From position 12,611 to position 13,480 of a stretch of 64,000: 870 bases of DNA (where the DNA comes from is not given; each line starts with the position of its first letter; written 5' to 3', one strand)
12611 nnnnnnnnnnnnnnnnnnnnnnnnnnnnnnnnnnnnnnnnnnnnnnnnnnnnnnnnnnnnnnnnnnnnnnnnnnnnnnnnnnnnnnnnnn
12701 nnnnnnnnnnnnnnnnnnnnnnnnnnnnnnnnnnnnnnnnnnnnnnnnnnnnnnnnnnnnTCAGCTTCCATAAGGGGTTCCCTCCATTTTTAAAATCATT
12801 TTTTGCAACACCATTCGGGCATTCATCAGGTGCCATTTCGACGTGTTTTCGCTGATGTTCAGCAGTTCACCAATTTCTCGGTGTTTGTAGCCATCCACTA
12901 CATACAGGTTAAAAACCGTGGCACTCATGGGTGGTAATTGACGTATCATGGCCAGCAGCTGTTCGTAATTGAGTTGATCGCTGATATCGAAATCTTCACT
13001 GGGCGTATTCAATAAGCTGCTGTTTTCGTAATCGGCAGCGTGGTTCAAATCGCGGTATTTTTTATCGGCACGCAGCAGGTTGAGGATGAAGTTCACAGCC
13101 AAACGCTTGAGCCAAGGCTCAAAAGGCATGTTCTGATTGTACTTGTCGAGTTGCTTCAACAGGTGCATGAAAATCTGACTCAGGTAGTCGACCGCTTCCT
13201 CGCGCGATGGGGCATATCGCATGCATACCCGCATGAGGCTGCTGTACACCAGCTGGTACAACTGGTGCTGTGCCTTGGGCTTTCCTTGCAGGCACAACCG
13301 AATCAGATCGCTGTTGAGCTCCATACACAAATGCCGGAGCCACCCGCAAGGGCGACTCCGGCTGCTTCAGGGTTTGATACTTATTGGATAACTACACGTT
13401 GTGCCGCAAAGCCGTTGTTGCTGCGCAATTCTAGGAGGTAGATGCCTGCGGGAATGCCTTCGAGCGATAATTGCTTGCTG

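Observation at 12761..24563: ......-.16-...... promoter-like motif found three times at a fixed distance upstream of T9SS cargo genes, adjacent to an ECF sigma operon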

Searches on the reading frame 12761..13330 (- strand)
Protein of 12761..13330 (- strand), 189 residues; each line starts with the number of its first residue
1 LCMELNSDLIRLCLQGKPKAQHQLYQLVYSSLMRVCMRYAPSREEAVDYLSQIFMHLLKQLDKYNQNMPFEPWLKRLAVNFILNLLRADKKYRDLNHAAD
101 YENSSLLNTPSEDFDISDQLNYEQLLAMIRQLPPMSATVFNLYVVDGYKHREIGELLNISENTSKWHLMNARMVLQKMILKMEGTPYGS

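Call 6: search_protein_families(library=pfam, proteins=[window:12761-13330:-], max_evalue=0.01)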
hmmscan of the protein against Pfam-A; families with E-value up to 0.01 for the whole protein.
window:12761-13330:- (189 aa): 5 families
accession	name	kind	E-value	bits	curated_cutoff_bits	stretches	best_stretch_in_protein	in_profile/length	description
PF08281.18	Sigma70_r4_2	-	3e-12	46.4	25.7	1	123-173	2-52/54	Sigma-70, region 4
PF04542.20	Sigma70_r2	-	1.7e-10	40.9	24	1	24-90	1-69/71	Sigma-70 region 2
PF07638.17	Sigma70_ECF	-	5.1e-08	33.5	21.1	1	118-176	122-180/185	ECF sigma factor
PF04545.22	Sigma70_r4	-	0.0014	18.5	24.1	1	129-166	2-39/50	Sigma-70, region 4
PF00196.25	GerE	-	0.0019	18.2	23.5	1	143-172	13-42/57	Bacterial regulatory proteins, luxR family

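Call 8: find_related_loci(query=window:12761-13324:-, collection=genome_contigs, flank=10000)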
Query window:12761-13324:- (187 aa) in genome_contigs; peptide patterns used: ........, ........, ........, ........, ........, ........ (x = any residue, [..] = any of these).
144 stretches matched a pattern; 63 encode a relative of the query (tblastn E <= 1e-3); 63 distinct loci.
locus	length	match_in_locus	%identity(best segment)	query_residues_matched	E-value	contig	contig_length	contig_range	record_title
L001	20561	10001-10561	83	1-187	9e-106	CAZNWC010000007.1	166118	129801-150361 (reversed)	MAG TPA_asm: uncultured Chitinophaga sp. isolate SRP318679_co1_78 genome assembly, contig: NODE_68_length_166118_cov_39.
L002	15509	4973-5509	43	1-180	2e-41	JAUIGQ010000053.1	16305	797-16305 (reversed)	MAG: Bacteroidia bacterium isolate Co_bin.160 NODE_19792_length_16305_cov_1.038076, whole genome shotgun sequence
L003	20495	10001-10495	41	6-177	4e-41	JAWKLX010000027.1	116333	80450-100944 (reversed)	MAG: Saprospiraceae bacterium isolate ABC1.32 ABC1.32.fa-27, whole genome shotgun sequence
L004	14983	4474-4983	41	4-179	1e-39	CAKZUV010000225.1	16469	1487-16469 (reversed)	MAG: uncultured Saprospiraceae bacterium isolate L4_Bin_Bin_16_1 genome assembly, contig: c_000000096774, whole genome s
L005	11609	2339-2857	38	6-184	1e-38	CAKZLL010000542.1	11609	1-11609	MAG TPA_asm: uncultured Saprospiraceae bacterium isolate ERR2094173_bin.102_CONCOCT_v1.1_MAG genome assembly, contig: ER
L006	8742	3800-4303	42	4-177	2e-38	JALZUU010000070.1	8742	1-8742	MAG: Saprospiraceae bacterium isolate g2_MAG_00007 g2_MAG_00007_000000000070, whole genome shotgun sequence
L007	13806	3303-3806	42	4-177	2e-38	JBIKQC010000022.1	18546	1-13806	MAG: Saprospira sp. isolate ME2015-05-19_3300034121_group6_bin48 Rohwer_bin606_scaffold_1260_c1, whole genome shotgun se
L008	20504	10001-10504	41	4-177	4e-38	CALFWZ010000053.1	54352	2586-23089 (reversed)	MAG: uncultured Saprospiraceae bacterium isolate L1_Bin_Bin_172_1 genome assembly, contig: c_000000885979, whole genome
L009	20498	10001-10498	43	7-177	4e-38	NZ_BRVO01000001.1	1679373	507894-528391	Neptunitalea sp. Y10 sequence01, whole genome shotgun sequence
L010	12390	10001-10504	42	4-177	7e-38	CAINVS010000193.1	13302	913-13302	MAG: uncultured Bacteroidetes bacterium isolate Ja_bin-6113 genome assembly, contig: bin-6113:193/721, whole genome shot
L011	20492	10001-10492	39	11-180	1e-37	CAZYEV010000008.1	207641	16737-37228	MAG TPA_asm: uncultured Saprospiraceae bacterium isolate binchicken_co23_239 genome assembly, contig: k141_1646828, whol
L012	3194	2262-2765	39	4-177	2e-37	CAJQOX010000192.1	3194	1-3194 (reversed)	MAG: uncultured Aureispira sp. isolate 3_20180319_Bin_20180319_Bin_197_1 genome assembly, contig: c_000002629316, whole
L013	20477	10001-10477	39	11-175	4e-37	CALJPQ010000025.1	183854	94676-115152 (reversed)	MAG: uncultured Saprospiraceae bacterium isolate N1_Bin_METABAT__6_1 genome assembly, contig: c_000000769959, whole geno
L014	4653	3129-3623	41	4-174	5e-37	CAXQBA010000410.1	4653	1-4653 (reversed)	MAG: Luminiphilus sp. isolate 3um_A1B0725_2.24 genome assembly, contig: k127_592449, whole genome shotgun sequence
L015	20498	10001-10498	40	4-175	8e-37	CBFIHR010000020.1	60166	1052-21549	MAG: Saprospiraceae bacterium isolate Co_bin_797_strict genome assembly, contig: Co_bin_797_strict_c20, whole genome sho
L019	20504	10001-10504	38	4-177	7e-37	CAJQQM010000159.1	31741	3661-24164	MAG: uncultured Aureispira sp. isolate 3_20180511_Bin_METABAT_31_1 genome assembly, contig: c_000008132609, whole genome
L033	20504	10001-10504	37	4-177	3e-34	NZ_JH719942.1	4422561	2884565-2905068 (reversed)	Saprospira grandis DSM 2844 Sapgrscaffold_2, whole genome shotgun sequence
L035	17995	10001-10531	38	5-187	4e-33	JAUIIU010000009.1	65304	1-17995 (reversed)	MAG: Bacteroidia bacterium isolate Co_bin.275 NODE_3428_length_65304_cov_1.183101, whole genome shotgun sequence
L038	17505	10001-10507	38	6-179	2e-32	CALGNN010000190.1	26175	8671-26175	MAG: uncultured Saprospiraceae bacterium isolate L1_Bin_METABAT__239_1 genome assembly, contig: c_000001176069, whole ge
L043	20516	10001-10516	34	2-178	2e-29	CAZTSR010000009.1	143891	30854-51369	MAG TPA_asm: uncultured Bacteroidales bacterium isolate SRP192927_co7_301 genome assembly, contig: NODE_96_length_143891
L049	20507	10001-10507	33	5-179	7e-29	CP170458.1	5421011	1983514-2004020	MAG: Bacteroidota bacterium isolate tig00000052 chromosome, complete genome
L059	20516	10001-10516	31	7-180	2e-24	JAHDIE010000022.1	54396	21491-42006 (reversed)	MAG: Saprospiraceae bacterium isolate MAG-86 RZ_1619, whole genome shotgun sequence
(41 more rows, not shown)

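Call 19: find_related_loci(query=window:12761-13324:-, collection=metagenome_contigs, flank=10000)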
Query window:12761-13324:- (187 aa) in metagenome_contigs; peptide patterns used: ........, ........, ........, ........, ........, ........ (x = any residue, [..] = any of these).
169 stretches matched a pattern; 47 encode a relative of the query (tblastn E <= 1e-3); 47 distinct loci.
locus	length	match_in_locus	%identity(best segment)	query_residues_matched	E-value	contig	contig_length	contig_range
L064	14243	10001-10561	92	1-187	6e-117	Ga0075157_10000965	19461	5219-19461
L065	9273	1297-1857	92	1-187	6e-117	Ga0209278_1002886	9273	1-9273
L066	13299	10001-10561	86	1-187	5e-108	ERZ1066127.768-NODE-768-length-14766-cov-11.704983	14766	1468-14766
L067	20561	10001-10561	82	1-187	3e-105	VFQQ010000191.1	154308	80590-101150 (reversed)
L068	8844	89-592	41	4-177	3e-42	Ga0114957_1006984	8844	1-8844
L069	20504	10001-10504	41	4-177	3e-38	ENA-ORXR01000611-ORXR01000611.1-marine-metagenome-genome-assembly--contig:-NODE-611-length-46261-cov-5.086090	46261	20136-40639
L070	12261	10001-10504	41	4-177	7e-40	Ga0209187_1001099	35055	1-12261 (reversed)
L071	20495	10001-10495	42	4-174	2e-38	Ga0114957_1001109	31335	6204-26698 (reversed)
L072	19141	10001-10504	41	4-177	3e-38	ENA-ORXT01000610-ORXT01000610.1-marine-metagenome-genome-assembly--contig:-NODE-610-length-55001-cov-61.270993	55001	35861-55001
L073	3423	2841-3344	41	4-177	1e-37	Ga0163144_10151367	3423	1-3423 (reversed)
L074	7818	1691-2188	40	4-175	4e-37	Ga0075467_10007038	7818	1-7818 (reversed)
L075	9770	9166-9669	38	4-177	7e-37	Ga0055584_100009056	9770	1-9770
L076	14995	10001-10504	38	4-177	1e-36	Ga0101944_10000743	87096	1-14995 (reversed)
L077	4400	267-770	37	4-177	3e-36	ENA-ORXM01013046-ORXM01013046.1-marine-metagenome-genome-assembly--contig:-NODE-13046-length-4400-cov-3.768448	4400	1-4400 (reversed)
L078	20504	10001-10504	39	7-180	3e-36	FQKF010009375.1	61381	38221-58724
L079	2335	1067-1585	38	6-177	4e-36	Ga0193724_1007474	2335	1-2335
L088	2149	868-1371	35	17-183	2e-32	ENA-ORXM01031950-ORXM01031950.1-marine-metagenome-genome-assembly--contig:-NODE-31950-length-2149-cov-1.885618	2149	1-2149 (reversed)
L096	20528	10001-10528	36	4-181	1e-28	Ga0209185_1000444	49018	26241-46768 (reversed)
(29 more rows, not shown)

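Call 26: search_protein_families(library=ncbifam, proteins=[window:12761-13324:-], max_evalue=0.01)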
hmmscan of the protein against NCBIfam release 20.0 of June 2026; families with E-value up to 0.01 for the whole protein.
window:12761-13324:- (187 aa): 61 families (the best 25 are shown)
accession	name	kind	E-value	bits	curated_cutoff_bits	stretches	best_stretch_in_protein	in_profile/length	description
TIGR02937.1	sigma70-ECF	superfamily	5.8e-22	78.1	42.9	1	18-176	2-164/165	sigma-70 family RNA polymerase sigma factor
TIGR02985.1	Sig70_bacteroi1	subfamily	4.4e-21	75.8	126.4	1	20-175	4-160/162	RNA polymerase sigma-70 factor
NF058625.1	sigma_PG0214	equivalog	4.3e-18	65.6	130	1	27-181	14-165/170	GFO_1088 family ECF-type sigma factor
NF007216.0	PRK09638.1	equivalog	2.6e-16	59.9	194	1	5-175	6-172/180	RNA polymerase sigma factor SigY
TIGR02950.1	SigM_subfam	subfamily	2.1e-15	56.9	147.95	1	21-176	4-157/159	RNA polymerase sigma factor, SigM family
NF006930.0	PRK09415.1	subfamily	5.3e-15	55.7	198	1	28-178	27-176/179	RNA polymerase factor sigma C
NF007223.0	PRK09641.1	equivalog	2.7e-14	53.4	209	1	4-177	5-184/187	RNA polymerase sigma factor SigW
TIGR02952.1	Sig70_famx2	equivalog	3.5e-14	53.1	206.45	1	14-176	8-169/170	ECF subfamily RNA polymerase sigma factor, BldN family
NF009171.0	PRK12518.1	equivalog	4.2e-14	52.8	208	1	4-177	14-184/191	RNA polymerase sigma factor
NF008888.0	PRK11922.1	equivalog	7.8e-14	51.9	204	1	5-178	18-197/231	RNA polymerase sigma factor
NF009195.0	PRK12543.1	subfamily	2.1e-13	50.2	197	1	5-173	8-174/192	RNA polymerase sigma factor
NF009166.1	PRK12513.1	equivalog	6.3e-13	48.9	206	1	8-177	13-186/193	RNA polymerase sigma factor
NF008891.0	PRK11924.1-5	subfamily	9e-13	48.7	259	1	28-177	14-163/171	RNA polymerase sigma factor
NF007226.0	PRK09644.1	equivalog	1.8e-12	47.7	199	1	21-178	5-158/166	RNA polymerase sigma factor SigM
TIGR02948.1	SigW_bacill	equivalog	6.3e-12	45.9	243.1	1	7-177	8-184/187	RNA polymerase sigma factor SigW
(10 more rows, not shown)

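Call 42: search_protein_families(library=pfam, proteins=[L002:2089-2964:+, L002:3095-4945:+, L096:7945-9894:+, L079:1-954:+, L088:2-634:+, L009:9490-9945:+, L038:7440-9968:+, L003:14446-16878:+], max_evalue=0.001)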
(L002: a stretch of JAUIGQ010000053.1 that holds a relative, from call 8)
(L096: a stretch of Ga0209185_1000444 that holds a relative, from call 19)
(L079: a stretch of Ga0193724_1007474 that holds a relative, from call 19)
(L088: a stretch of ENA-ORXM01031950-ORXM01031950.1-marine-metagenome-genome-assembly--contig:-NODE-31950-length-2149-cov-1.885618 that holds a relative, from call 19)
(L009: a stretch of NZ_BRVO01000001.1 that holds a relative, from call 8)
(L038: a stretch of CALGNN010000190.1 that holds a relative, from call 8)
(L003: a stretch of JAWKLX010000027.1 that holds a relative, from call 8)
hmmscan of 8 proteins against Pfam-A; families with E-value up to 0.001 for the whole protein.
L002:2089-2964:+ (291 aa): 3 families
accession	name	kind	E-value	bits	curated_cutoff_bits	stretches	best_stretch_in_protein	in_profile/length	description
PF18911.6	PKD_4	-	6.9e-25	87.4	27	2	125-176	27-78/85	PKD domain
PF18962.6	Por_Secre_tail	-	1.1e-17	64.4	27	1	217-289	1-74/75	Secretion system C-terminal sorting domain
PF00801.26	PKD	-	4.8e-14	52.5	23.5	2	130-173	27-72/80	PKD domain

L002:3095-4945:+ (616 aa): 4 families
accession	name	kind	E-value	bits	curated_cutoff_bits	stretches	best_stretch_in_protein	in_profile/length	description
PF18911.6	PKD_4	-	2.8e-63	210.4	27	6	454-495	31-72/85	PKD domain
PF00801.26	PKD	-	1.6e-38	131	23.5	4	32-91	10-70/80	PKD domain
PF18962.6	Por_Secre_tail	-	1.4e-13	51.3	27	1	544-614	1-74/75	Secretion system C-terminal sorting domain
PF23860.1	Ribophorin_II_3rd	-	0.00045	20.7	23.4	0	439-496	66-115/128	Ribophorin II third domain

L096:7945-9894:+ (649 aa): 3 families
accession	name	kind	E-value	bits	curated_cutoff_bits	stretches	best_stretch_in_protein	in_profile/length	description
PF02469.27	Fasciclin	-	8.1e-139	456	22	4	301-422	2-123/123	Fasciclin domain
PF18962.6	Por_Secre_tail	-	9.4e-13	48.7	27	1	574-646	1-74/75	Secretion system C-terminal sorting domain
PF07833.16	Cu_amine_oxidN1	-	6.9e-05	23.2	24.2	0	370-404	38-72/108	Copper amine oxidase N-terminal domain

L079:1-954:+ (317 aa): 3 families
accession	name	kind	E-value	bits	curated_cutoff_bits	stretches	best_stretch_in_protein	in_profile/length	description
PF18911.6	PKD_4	-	2e-32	111.5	27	2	151-204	30-82/85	PKD domain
PF00801.26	PKD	-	8.2e-25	87.1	23.5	2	148-196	23-72/80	PKD domain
PF18962.6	Por_Secre_tail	-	8.4e-09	36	27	1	243-315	1-74/75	Secretion system C-terminal sorting domain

L088:2-634:+ (210 aa): 6 families
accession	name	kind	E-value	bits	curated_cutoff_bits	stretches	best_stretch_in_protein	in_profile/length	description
PF18962.6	Por_Secre_tail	-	3.7e-11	43.6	27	1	135-208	1-74/75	Secretion system C-terminal sorting domain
PF13620.12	CarboxypepD_reg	-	2.7e-09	37.7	32.3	1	45-111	9-76/82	Carboxypeptidase regulatory-like domain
PF13715.12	CarbopepD_reg_2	-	1.5e-08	35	32.2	1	44-111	7-71/88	CarboxypepD_reg-like domain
PF17210.9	SdrD_B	-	1.6e-05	25.5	29.7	1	49-94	22-67/112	SdrD B-like domain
PF16967.11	TcfC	-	0.00015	21.7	29.4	0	61-91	21-51/68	E-set like domain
PF17802.7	SpaA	-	0.00026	21.5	23.1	1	48-88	13-56/91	Prealbumin-like fold domain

L009:9490-9945:+ (151 aa): 0 families

L038:7440-9968:+ (842 aa): 4 families
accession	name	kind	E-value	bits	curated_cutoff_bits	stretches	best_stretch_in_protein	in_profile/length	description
PF13620.12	CarboxypepD_reg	-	7.2e-11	42.7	32.3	0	45-98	2-59/82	Carboxypeptidase regulatory-like domain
PF10577.15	FAM171A1-2-B_N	-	6.4e-07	29.3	31.2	1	193-268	164-239/254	FAM171A1/A2/B, N-terminal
PF13715.12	CarbopepD_reg_2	-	1.3e-05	25.5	32.2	0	372-415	1-44/88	CarboxypepD_reg-like domain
PF13573.12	SprB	-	0.0001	22.3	28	1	539-571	2-35/37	SprB repeat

L003:14446-16878:+ (810 aa): 1 family
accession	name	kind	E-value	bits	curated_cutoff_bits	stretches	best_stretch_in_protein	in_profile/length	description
PF13585.12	CHU_C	-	2.2e-13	50.6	27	1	718-792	3-72/86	CHU_C Type IX secretion signal domain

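Call 84: search_protein_families(library=pfam, proteins=[L002:5527-6960:+, L003:10526-11983:+, L011:10573-11886:+, L019:10590-12296:+, L033:10598-11932:+, L009:10540-12150:+, L096:10548-12056:+, L049:10530-11741:+, L059:10537-11976:+, L035:10524-11333:+], max_evalue=0.01)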
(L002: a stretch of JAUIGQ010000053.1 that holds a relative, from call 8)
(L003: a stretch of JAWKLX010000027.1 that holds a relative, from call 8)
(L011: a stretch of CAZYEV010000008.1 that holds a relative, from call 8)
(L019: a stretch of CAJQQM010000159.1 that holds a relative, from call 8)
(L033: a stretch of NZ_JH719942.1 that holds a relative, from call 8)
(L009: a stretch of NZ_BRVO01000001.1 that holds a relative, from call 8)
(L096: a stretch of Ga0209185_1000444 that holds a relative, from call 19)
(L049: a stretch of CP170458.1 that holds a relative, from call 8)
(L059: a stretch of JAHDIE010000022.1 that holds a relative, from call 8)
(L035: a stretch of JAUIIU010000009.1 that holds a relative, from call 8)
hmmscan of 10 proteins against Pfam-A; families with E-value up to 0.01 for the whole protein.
L002:5527-6960:+ (477 aa): 0 families

L003:10526-11983:+ (485 aa): 2 families
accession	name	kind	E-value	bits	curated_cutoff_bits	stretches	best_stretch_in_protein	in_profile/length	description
PF13568.12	OMP_b-brl_2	-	9.4e-11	42.5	27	1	288-460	8-173/175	Outer membrane protein beta-barrel domain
PF13505.12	OMP_b-brl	-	5e-05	24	28.7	1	279-485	9-175/175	Outer membrane protein beta-barrel domain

L011:10573-11886:+ (437 aa): 1 family
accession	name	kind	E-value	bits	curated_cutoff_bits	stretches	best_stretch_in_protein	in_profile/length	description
PF13568.12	OMP_b-brl_2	-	5.1e-05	23.8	27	1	238-401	8-173/175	Outer membrane protein beta-barrel domain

L019:10590-12296:+ (568 aa): 2 families
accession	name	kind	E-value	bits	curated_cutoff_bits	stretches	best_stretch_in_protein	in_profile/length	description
PF13568.12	OMP_b-brl_2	-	2.9e-09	37.7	27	1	342-500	10-173/175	Outer membrane protein beta-barrel domain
PF13505.12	OMP_b-brl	-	0.0052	17.4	28.7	0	350-498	29-155/175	Outer membrane protein beta-barrel domain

L033:10598-11932:+ (444 aa): 2 families
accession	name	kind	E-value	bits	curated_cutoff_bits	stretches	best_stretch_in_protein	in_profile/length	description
PF13568.12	OMP_b-brl_2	-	2.1e-05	25.1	27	1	248-382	37-173/175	Outer membrane protein beta-barrel domain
PF13505.12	OMP_b-brl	-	0.0023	18.6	28.7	1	244-377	37-152/175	Outer membrane protein beta-barrel domain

L009:10540-12150:+ (536 aa): 1 family
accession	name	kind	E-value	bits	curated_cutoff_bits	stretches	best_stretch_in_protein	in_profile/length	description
PF13568.12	OMP_b-brl_2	-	1.1e-05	26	27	1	307-504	20-164/175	Outer membrane protein beta-barrel domain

L096:10548-12056:+ (502 aa): 0 families

L049:10530-11741:+ (403 aa): 1 family
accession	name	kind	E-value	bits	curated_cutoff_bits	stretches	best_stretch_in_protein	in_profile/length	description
PF13568.12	OMP_b-brl_2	-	1.8e-06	28.6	27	1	208-382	28-170/175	Outer membrane protein beta-barrel domain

L059:10537-11976:+ (479 aa): 0 families

L035:10524-11333:+ (269 aa): 0 families

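Call 97: search_protein_families(library=pfam, proteins=[L043:10527-11090:+], max_evalue=0.01)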
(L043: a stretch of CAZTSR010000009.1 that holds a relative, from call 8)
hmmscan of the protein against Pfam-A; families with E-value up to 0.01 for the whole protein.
L043:10527-11090:+ (187 aa): 0 families
